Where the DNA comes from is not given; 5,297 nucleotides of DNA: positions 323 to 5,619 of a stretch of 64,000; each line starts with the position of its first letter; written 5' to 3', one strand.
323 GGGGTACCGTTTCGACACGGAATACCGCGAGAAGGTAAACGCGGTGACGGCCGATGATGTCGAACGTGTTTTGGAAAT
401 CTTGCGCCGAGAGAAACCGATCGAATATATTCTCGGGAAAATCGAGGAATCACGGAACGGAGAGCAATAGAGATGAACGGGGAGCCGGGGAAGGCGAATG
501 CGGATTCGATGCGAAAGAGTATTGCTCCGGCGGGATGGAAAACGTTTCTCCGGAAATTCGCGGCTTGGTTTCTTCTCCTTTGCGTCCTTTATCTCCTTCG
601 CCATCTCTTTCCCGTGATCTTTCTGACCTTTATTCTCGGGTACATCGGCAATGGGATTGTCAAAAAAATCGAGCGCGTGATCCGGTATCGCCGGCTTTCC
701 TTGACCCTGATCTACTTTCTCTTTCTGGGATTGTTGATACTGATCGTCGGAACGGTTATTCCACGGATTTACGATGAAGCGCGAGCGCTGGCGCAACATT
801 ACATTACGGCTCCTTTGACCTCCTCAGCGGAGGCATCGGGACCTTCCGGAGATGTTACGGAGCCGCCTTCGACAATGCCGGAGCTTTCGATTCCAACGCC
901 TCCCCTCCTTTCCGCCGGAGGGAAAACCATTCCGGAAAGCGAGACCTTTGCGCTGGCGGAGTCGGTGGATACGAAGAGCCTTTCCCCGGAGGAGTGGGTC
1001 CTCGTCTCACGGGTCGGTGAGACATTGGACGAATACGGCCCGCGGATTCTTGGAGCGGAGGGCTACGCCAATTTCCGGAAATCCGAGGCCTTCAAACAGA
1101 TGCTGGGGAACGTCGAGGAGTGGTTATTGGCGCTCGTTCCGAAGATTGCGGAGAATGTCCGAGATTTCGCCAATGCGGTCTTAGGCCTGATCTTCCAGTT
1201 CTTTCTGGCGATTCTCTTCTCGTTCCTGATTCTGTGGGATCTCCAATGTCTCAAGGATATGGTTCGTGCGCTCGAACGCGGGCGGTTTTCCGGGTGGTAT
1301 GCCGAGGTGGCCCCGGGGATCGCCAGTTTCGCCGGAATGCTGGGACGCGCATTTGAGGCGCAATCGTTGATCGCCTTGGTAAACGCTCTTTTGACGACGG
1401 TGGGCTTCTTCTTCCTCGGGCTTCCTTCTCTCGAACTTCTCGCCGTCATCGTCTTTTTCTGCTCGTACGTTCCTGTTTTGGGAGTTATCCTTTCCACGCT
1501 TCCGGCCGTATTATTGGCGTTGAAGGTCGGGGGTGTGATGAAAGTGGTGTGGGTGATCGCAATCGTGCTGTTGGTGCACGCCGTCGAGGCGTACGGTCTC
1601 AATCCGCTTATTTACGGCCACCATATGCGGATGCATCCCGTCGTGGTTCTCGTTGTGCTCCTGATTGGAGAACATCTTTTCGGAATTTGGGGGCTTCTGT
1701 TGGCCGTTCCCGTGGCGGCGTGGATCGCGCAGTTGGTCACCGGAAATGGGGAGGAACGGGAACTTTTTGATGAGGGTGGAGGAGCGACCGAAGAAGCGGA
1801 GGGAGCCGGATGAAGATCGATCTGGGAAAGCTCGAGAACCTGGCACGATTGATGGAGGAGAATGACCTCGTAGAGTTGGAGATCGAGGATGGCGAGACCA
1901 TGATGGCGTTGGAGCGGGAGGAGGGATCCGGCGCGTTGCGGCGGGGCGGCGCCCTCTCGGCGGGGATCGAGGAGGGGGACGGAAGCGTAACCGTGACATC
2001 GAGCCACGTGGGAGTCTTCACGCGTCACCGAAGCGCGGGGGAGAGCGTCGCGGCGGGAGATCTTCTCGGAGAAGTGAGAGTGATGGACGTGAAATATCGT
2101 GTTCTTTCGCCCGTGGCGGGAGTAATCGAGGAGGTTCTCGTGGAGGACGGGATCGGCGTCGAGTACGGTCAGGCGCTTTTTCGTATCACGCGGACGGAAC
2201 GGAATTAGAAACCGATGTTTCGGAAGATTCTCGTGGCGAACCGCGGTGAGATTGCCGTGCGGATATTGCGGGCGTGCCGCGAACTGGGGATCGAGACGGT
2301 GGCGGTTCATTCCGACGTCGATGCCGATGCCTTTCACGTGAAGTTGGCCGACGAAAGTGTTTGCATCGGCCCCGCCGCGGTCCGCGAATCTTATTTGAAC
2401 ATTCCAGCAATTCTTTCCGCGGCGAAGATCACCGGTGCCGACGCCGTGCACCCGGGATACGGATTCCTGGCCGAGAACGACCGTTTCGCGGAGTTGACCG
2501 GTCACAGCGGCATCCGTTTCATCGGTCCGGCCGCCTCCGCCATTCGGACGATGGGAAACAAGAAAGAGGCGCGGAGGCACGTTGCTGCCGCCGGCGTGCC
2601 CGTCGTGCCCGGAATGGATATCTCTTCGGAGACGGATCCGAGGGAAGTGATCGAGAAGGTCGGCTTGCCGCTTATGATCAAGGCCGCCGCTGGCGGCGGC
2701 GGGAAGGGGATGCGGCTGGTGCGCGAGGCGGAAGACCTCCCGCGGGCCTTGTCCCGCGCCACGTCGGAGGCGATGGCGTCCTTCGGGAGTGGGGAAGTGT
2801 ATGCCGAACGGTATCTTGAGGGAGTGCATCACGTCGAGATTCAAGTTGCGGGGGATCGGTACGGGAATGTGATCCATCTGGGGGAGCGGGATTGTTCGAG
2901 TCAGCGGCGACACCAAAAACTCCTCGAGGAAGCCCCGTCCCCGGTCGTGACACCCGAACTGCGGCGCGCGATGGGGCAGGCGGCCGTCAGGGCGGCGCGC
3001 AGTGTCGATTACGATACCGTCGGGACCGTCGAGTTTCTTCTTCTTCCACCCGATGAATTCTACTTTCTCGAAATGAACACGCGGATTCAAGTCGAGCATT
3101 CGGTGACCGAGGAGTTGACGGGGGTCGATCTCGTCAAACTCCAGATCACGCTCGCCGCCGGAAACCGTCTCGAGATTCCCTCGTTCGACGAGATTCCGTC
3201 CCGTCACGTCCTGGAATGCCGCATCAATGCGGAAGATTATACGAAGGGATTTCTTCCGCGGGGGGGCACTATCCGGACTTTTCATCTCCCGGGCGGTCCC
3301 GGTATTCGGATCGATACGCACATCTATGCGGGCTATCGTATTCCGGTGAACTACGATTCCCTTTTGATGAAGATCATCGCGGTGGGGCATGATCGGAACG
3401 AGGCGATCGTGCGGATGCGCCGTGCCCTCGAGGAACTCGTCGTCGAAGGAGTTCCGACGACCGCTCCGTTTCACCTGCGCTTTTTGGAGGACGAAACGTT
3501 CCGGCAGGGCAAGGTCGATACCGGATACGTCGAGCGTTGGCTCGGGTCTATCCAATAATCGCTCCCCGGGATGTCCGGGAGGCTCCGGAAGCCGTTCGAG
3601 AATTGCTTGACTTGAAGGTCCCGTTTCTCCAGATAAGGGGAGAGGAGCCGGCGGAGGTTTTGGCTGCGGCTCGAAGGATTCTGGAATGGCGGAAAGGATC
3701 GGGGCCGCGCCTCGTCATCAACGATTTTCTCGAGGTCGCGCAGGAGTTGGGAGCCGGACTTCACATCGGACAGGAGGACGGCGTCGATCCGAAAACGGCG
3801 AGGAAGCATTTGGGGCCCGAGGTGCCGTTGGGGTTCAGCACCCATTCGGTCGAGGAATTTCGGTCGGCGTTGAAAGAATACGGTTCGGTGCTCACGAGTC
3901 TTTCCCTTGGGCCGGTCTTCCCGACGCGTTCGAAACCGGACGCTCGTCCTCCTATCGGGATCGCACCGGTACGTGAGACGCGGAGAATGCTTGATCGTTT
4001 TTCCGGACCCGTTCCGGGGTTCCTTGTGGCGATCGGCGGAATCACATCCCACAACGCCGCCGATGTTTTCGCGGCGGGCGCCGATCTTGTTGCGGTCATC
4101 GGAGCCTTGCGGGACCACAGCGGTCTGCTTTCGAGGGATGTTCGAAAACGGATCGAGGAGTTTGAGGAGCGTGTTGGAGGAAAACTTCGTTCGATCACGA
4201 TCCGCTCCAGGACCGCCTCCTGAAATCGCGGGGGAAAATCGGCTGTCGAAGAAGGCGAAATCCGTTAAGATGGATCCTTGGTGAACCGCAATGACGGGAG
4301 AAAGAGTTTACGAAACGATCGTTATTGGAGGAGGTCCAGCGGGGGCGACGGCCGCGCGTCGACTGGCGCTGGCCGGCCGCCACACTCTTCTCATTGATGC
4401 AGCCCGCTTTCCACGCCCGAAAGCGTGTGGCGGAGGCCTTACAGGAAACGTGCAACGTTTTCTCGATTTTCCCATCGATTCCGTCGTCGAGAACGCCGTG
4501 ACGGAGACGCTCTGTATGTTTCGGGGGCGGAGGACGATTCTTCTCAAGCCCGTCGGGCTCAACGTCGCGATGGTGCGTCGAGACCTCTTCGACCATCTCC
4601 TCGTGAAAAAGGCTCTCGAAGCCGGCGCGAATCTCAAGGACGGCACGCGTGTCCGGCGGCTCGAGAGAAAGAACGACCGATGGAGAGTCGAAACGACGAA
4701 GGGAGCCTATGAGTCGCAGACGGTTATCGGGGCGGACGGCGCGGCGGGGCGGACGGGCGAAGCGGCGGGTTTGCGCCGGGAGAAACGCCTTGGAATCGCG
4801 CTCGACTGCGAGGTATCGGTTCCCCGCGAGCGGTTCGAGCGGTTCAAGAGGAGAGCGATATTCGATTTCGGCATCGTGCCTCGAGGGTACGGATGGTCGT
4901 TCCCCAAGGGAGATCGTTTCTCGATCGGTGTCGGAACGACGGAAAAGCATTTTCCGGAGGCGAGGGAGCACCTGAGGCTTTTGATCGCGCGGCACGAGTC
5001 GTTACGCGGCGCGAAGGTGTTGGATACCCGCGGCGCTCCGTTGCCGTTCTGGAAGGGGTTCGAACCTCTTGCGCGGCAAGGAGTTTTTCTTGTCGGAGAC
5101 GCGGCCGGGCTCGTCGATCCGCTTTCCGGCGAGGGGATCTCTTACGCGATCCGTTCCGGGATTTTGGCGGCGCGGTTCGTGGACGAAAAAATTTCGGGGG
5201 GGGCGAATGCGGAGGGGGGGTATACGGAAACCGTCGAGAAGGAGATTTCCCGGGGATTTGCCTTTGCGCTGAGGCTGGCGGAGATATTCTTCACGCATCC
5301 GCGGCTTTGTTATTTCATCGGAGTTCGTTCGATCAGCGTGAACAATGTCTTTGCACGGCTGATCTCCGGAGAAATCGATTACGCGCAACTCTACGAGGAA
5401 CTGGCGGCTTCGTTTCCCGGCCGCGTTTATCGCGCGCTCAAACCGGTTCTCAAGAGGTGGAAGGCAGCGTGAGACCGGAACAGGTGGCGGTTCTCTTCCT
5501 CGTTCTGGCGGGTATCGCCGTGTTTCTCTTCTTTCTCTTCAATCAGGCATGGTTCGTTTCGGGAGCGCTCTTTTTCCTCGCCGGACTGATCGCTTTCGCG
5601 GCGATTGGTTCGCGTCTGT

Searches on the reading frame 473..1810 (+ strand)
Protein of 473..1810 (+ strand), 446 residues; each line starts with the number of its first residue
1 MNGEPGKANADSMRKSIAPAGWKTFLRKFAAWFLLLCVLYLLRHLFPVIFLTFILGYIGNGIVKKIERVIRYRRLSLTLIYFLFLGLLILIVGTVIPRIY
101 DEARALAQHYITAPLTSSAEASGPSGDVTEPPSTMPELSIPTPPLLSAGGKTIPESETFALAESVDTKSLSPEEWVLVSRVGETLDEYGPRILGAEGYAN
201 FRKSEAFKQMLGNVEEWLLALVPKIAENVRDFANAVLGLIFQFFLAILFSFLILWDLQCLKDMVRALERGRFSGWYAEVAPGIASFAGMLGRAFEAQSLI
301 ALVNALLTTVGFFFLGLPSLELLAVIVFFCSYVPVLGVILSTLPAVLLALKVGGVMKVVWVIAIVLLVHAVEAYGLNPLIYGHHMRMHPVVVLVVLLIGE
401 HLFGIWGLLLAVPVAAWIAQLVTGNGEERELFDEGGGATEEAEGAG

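Call 33: search_protein_families(library=pfam, proteins=[window:473-1810:+], max_evalue=0.01)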
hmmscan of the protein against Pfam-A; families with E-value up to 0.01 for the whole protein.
window:473-1810:+ (446 aa): 1 family
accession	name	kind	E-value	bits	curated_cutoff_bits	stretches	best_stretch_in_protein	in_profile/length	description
PF01594.21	AI-2E_transport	-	1.1e-44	153.4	34.3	2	208-422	112-323/327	AI-2E family transporter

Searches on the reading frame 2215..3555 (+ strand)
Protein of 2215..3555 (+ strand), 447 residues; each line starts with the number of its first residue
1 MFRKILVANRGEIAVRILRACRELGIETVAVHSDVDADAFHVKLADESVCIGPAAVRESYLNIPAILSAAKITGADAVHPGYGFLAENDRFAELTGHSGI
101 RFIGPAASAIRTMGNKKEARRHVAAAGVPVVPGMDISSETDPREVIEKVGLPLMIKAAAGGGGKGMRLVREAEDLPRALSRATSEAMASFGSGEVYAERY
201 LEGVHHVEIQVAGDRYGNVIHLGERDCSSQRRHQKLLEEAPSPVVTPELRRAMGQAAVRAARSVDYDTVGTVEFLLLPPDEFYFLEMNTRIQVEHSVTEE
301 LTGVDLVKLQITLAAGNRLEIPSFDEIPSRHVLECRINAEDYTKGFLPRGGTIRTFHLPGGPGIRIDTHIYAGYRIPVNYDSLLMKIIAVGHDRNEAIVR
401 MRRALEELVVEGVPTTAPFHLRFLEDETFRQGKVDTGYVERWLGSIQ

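Call 33: search_protein_families(library=pfam, proteins=[window:2215-3555:+], max_evalue=0.01)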
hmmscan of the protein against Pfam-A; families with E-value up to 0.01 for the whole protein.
window:2215-3555:+ (447 aa): 5 families
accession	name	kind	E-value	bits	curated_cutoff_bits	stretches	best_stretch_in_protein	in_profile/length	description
PF02786.22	CPSase_L_D2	-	3.4e-70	236.3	19.8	1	116-320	2-209/211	Carbamoyl-phosphate synthase L chain, ATP binding domain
PF00289.28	Biotin_carb_N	-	4.6e-45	153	25.5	1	1-110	1-110/110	Biotin carboxylase, N-terminal domain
PF02785.25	Biotin_carb_C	-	6.6e-38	129.6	32.4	1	334-440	1-107/108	Biotin carboxylase C-terminal domain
PF02222.28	ATP-grasp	-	2.3e-09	37.6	27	1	122-290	2-162/179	ATP-grasp domain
PF07478.18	Dala_Dala_lig_C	-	3e-08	33.9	24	1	127-289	6-174/204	D-ala D-ala ligase C-terminus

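Call 48: find_related_loci(query=window:2215-3555:+, collection=genome_contigs, flank=2000)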
Query window:2215-3555:+ (447 aa) in genome_contigs; peptide patterns used: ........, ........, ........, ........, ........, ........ (x = any residue, [..] = any of these).
437 stretches matched a pattern; 261 encode a relative of the query (tblastn E <= 1e-3); the best 80 are kept; 80 distinct loci.
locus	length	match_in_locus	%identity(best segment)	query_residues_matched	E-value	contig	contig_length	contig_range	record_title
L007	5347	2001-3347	55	1-447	4e-166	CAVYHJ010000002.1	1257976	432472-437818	MAG: uncultured bacterium isolate MFD01231.bin.1.77 genome assembly, contig: contig_13158, whole genome shotgun sequence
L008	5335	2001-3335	54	1-443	1e-159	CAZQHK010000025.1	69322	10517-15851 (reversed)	MAG TPA_asm: uncultured bacterium isolate SRP308112_co1_304 genome assembly, contig: NODE_321_length_69322_cov_22.182439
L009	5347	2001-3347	53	1-447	9e-158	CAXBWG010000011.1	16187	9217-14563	MAG TPA_asm: uncultured bacterium isolate SRR3724469_concoct_20 genome assembly, contig: ERZ4200972.1427, whole genome s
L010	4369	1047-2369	52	1-440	3e-144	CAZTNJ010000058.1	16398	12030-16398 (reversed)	MAG TPA_asm: uncultured Ignavibacteria bacterium isolate binchicken_co44_148 genome assembly, contig: NODE_4675_length_1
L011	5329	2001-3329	52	2-443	7e-141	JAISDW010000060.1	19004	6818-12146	MAG: Elusimicrobiota bacterium isolate Gx485_bin153 k119_3519902, whole genome shotgun sequence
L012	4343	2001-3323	49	1-440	1e-139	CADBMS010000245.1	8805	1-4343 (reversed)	MAG: uncultured Methanobrevibacter sp. isolate RUG14110 genome assembly, contig: RUG14110_asm_245, whole genome shotgun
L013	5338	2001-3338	53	1-444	2e-138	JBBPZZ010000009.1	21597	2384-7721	MAG: Rubrobacterales bacterium isolate bin.89 bin.89_S4Ck141_612513_length_21597_cov_26.2893, whole genome shotgun seque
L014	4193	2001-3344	52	1-446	2e-138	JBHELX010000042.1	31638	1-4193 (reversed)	MAG: Gemmatimonadaceae bacterium isolate S2_bin.39.strict S2_NODE_42, whole genome shotgun sequence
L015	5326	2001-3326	50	1-440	1e-137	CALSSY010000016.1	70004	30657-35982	MAG: uncultured Bacteroidia bacterium isolate AE_MB391 genome assembly, contig: contig_25544_AE_MB391, whole genome shot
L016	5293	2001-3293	53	5-434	9e-138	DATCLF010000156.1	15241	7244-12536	MAG TPA_asm: Spirillospora sp. isolate SMAG_U7115 k141_294518, whole genome shotgun sequence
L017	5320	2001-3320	52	1-440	3e-137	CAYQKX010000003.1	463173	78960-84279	MAG TPA_asm: uncultured Candidatus Obscuribacterales bacterium isolate SRP287051_co1_96 genome assembly, contig: NODE_20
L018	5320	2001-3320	55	1-440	5e-137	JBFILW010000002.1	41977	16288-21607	MAG: Gemmatimonadota bacterium isolate Mix_sand12.2021.10.D.86 k141_204014_length_41977_cov_9.5061, whole genome shotgun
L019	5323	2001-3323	55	1-441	3e-136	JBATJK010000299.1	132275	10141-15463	MAG: Gemmatimonadota bacterium isolate MFD10222_ilm_asm_bin16 k127_178086, whole genome shotgun sequence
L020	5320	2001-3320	52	1-440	2e-136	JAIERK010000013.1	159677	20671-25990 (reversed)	MAG: Candidatus Obscuribacterales bacterium isolate co.spades.METABAT.1kb_095 c_000000444972, whole genome shotgun seque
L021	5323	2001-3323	53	1-441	5e-136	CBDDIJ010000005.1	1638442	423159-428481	MAG: Candidatus Obscuribacterales bacterium isolate d5e4265f-a358-4786-9086-93a4549b7058 genome assembly, contig: contig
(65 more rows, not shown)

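Call 80: list_cluster_members(proteins=[window:2215-3555:+, window:32372-33871:+, window:11715-12557:+, window:4291-5469:+, window:46260-47927:+, window:6875-7624:-, window:62000-62641:+, P0128])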
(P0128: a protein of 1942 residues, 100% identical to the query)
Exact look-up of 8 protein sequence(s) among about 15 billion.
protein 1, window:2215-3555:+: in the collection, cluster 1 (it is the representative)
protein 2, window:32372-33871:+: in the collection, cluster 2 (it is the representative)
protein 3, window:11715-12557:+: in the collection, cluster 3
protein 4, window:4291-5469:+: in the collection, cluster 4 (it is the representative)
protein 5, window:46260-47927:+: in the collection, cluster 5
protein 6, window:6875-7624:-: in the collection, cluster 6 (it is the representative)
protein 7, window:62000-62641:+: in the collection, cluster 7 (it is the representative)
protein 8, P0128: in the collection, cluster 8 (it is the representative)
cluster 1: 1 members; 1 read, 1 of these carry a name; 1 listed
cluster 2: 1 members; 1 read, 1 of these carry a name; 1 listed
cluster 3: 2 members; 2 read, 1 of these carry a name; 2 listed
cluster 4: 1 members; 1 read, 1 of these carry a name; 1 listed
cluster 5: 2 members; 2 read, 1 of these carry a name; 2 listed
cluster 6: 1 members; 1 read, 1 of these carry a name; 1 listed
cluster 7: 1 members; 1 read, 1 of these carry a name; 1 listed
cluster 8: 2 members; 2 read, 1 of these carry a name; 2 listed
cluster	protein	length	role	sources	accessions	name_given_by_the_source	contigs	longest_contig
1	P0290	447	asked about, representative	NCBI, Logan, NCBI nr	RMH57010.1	MAG: acetyl-CoA carboxylase biotin carboxylase subunit [Candidatus Hydrogenedentota ...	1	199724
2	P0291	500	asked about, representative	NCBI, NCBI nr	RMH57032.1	MAG: 4-alpha-glucanotransferase [Candidatus Hydrogenedentota bacterium]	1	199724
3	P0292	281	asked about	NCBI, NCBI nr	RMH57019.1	MAG: flagellar hook-basal body protein [Candidatus Hydrogenedentota bacterium]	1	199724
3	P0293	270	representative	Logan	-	-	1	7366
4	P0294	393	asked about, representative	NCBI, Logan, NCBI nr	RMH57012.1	MAG: geranylgeranyl reductase family protein [Candidatus Hydrogenedentota bacterium]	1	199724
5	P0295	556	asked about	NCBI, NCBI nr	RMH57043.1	MAG: ribulokinase [Candidatus Hydrogenedentota bacterium]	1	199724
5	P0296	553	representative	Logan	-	-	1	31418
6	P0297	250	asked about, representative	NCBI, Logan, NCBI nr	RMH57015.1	MAG: phosphatidylserine decarboxylase family protein [Candidatus Hydrogenedentota ...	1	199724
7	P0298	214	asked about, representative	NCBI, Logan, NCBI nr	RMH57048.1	MAG: GDSL family lipase [Candidatus Hydrogenedentota bacterium]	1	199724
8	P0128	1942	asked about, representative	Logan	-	-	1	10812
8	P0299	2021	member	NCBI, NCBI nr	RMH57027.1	MAG: T9SS C-terminal target domain-containing protein [Candidatus Hydrogenedentota ...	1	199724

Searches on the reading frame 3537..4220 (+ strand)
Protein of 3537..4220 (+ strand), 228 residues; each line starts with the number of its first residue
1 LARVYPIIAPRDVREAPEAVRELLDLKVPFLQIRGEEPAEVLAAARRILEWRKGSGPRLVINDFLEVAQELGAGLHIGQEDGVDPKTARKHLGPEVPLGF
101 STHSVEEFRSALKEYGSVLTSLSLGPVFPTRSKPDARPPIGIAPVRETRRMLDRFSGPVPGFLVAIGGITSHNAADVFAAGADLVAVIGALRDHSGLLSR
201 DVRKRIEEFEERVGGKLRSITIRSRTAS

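Call 33: search_protein_families(library=pfam, proteins=[window:3537-4220:+], max_evalue=0.01)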
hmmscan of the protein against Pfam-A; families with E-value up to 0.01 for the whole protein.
window:3537-4220:+ (228 aa): 1 family
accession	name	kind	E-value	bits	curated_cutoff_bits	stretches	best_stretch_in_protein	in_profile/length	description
PF02581.23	TMP-TENI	-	7.5e-35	120.3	27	1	4-191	1-180/180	Thiamine monophosphate synthase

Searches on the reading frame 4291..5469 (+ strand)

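Call 33: search_protein_families(library=pfam, proteins=[window:4291-5469:+], max_evalue=0.01)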
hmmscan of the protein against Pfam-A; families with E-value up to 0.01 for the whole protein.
window:4291-5469:+ (393 aa): 12 families
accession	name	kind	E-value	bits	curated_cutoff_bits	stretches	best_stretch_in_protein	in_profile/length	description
PF01494.25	FAD_binding_3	-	1.1e-13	51.5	22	1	8-167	3-175/349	FAD binding domain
PF01266.30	DAO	-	3.7e-13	50.2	27.9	2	100-274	151-329/353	FAD dependent oxidoreductase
PF05834.18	Lycopene_cycl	-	1.1e-06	28.5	23.4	1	10-291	3-284/380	Lycopene cyclase protein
PF03486.20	HI0933_like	-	2e-06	27.9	50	1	8-44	2-38/244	HI0933-like protein Rossmann domain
PF13738.12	Pyr_redox_3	-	5.6e-06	26.2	30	0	114-150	97-133/305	Pyridine nucleotide-disulphide oxidoreductase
PF12831.13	FAD_oxidored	-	7.5e-06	25.9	27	1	10-146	3-141/416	FAD dependent oxidoreductase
PF07992.20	Pyr_redox_2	-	1.3e-05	25.3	26.1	1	8-37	2-31/291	Pyridine nucleotide-disulphide oxidoreductase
PF13450.12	NAD_binding_8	-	6.3e-05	23.6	21.9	1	11-39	1-29/68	NAD(P)-binding Rossmann-like domain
PF22578.2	GGR_cat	-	0.00062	20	27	1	194-235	25-71/88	Geranylgeranyl reductase catalytic domain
PF04820.20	Trp_halogenase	-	0.00067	19.1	21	0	255-302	311-360/458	Tryptophan halogenase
PF00890.30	FAD_binding_2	-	0.0013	18.5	20.4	1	9-39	2-32/414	FAD binding domain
PF01134.28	GIDA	-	0.0024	17.4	22.1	1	9-38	2-29/391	Glucose inhibited division protein A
